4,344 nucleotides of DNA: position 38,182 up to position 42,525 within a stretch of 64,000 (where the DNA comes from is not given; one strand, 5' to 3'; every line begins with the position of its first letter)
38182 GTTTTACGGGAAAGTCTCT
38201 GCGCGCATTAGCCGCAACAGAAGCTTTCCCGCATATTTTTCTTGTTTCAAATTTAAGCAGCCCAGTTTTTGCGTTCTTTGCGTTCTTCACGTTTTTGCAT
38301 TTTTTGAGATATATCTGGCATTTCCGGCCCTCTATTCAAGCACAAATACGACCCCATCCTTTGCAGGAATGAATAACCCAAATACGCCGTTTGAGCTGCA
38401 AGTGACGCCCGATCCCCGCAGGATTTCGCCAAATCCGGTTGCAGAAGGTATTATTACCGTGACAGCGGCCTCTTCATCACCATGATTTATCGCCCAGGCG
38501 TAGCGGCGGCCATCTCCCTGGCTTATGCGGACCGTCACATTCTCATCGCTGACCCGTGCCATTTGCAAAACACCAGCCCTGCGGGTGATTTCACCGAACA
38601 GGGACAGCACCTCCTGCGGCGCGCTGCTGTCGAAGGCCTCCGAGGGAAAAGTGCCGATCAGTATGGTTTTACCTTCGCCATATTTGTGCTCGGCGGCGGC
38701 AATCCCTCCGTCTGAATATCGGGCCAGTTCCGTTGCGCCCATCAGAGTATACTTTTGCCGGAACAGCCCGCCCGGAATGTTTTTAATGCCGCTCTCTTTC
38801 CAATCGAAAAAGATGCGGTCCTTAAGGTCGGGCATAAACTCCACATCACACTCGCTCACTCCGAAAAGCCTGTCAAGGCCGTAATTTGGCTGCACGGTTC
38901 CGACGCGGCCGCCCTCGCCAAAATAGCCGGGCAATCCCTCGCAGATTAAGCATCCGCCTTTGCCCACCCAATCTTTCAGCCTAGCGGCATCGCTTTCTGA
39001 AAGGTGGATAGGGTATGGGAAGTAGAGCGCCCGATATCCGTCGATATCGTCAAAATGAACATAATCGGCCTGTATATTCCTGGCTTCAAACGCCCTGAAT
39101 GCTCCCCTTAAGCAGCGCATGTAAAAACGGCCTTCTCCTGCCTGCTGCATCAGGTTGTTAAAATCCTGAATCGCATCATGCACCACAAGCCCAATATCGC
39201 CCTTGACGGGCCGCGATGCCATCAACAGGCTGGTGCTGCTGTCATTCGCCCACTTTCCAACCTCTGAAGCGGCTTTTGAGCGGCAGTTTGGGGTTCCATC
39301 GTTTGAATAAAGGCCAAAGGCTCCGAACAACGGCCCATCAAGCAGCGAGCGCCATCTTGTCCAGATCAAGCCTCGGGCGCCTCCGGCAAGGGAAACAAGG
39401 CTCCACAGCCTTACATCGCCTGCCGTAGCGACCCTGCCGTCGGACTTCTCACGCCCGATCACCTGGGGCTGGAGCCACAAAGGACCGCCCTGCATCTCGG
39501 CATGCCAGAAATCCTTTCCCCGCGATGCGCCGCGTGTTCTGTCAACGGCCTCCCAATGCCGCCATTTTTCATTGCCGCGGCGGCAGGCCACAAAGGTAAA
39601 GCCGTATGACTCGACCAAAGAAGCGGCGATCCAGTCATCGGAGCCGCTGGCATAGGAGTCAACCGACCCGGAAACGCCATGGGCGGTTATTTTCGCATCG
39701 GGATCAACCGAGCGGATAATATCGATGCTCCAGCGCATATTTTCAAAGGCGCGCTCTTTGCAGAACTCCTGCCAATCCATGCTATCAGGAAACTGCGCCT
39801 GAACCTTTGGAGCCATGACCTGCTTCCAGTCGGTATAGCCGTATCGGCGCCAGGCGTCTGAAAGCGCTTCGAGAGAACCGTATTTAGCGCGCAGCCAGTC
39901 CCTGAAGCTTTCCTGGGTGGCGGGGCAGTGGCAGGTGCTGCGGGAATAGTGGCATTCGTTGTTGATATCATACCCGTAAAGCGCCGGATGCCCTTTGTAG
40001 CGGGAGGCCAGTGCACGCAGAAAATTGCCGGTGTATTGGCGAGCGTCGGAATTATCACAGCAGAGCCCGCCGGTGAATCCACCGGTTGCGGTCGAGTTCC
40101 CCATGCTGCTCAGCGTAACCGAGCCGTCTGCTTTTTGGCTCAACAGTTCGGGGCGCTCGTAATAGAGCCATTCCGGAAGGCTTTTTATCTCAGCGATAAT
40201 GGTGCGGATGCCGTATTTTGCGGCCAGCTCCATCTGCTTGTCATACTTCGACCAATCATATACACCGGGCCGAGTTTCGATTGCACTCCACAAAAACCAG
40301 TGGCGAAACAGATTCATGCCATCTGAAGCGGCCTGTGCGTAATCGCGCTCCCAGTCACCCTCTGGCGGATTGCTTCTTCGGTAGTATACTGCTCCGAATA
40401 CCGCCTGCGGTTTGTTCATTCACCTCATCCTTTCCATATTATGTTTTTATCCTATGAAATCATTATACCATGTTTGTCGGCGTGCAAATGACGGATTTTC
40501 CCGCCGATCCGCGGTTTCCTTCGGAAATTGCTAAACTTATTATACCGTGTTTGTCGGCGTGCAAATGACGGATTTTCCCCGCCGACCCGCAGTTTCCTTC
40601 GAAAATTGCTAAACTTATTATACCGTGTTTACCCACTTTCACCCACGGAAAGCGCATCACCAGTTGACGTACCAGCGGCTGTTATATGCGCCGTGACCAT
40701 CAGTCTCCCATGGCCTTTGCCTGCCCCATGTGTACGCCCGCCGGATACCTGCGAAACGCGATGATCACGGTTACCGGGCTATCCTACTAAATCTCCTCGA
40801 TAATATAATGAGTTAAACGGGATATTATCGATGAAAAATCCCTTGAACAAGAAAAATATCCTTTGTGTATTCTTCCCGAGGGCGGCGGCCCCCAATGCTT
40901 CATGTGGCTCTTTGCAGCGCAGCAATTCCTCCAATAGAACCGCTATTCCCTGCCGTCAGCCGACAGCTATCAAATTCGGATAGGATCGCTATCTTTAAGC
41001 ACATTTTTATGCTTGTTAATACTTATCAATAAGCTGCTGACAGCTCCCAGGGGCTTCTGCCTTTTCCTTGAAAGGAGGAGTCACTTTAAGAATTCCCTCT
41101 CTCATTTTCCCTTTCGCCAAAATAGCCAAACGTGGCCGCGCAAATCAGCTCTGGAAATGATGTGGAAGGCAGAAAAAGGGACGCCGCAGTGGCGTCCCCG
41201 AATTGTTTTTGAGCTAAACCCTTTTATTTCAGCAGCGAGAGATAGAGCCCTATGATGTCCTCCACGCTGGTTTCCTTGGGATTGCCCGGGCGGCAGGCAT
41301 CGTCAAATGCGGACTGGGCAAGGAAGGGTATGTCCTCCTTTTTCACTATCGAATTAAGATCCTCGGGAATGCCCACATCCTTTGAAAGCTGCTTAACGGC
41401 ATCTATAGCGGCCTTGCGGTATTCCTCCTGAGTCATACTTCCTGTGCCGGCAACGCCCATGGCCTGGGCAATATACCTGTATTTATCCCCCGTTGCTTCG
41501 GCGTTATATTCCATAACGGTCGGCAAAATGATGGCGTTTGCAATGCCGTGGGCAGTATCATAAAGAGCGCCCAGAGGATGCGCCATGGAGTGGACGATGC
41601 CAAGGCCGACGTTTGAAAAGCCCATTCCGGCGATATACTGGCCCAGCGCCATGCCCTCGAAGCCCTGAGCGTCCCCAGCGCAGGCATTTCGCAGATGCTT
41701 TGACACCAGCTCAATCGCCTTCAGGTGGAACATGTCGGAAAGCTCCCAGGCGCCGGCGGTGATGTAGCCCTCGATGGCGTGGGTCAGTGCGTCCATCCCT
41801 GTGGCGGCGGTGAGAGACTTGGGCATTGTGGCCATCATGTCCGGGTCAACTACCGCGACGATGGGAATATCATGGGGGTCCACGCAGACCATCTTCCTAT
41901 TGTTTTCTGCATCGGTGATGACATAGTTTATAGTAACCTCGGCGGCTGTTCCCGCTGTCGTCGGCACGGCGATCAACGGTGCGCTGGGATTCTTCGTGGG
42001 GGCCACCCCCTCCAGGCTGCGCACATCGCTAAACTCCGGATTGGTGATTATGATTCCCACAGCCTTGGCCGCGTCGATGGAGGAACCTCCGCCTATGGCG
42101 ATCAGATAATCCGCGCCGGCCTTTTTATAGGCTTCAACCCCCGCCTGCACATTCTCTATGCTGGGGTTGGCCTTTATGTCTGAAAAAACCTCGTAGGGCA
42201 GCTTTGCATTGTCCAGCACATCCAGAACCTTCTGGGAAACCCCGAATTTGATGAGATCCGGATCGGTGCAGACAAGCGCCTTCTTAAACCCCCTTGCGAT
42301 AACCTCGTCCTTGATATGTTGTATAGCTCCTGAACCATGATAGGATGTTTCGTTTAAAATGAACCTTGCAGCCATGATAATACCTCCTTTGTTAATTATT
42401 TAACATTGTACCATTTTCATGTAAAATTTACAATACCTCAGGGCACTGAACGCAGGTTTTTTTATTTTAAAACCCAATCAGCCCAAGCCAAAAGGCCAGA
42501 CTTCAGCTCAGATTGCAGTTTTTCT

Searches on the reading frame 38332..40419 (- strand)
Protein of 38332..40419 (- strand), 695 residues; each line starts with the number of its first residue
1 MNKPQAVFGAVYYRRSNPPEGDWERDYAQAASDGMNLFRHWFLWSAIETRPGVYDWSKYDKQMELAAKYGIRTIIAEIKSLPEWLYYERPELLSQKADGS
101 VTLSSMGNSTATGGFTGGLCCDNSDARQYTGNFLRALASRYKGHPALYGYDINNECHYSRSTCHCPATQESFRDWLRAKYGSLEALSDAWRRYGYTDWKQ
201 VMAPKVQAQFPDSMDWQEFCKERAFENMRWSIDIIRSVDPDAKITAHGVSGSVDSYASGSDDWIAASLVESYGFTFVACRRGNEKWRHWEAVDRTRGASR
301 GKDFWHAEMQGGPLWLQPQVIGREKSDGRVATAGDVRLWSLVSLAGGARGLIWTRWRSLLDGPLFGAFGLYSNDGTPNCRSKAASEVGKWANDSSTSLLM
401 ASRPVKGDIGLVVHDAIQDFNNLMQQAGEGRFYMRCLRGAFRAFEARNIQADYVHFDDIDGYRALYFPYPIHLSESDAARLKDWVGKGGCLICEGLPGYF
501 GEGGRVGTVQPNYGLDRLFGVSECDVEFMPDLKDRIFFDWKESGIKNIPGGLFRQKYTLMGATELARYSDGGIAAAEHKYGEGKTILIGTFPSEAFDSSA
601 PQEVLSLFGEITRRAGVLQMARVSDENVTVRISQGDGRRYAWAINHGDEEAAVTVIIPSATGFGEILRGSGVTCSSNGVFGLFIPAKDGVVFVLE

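Call 16: search_protein_families(library=pfam, proteins=[window:38332-40419:-], max_evalue=0.001)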
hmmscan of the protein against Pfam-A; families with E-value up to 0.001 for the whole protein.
window:38332-40419:- (695 aa): 3 families
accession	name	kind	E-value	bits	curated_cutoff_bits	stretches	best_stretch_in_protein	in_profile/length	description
PF02449.21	Glyco_hydro_42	-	1e-45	157.2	21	1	18-375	7-356/376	Beta-galactosidase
PF08532.16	Glyco_hydro_42M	-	1e-10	41.9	25.8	1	429-598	24-187/207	Beta-galactosidase trimerisation domain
PF17385.8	LBP_M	-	0.00022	21.3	25.2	1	479-595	88-203/221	Lacto-N-biose phosphorylase central domain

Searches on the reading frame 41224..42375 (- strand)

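Call 16: search_protein_families(library=pfam, proteins=[window:41224-42375:-], max_evalue=0.001)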
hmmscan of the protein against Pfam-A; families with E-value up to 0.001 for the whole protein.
window:41224-42375:- (383 aa): 3 families
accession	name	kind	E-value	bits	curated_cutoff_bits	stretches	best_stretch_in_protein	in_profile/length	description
PF25137.1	ADH_Fe_C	-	1.5e-60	204.7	27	1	189-380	1-192/194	Fe-containing alcohol dehydrogenase family, C-terminal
PF00465.25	Fe-ADH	-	5.8e-49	166.3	31.3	1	11-178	4-168/168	Iron-containing alcohol dehydrogenase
PF13685.12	Fe-ADH_2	-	1.3e-11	45.2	28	1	14-107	3-94/149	Iron-containing alcohol dehydrogenase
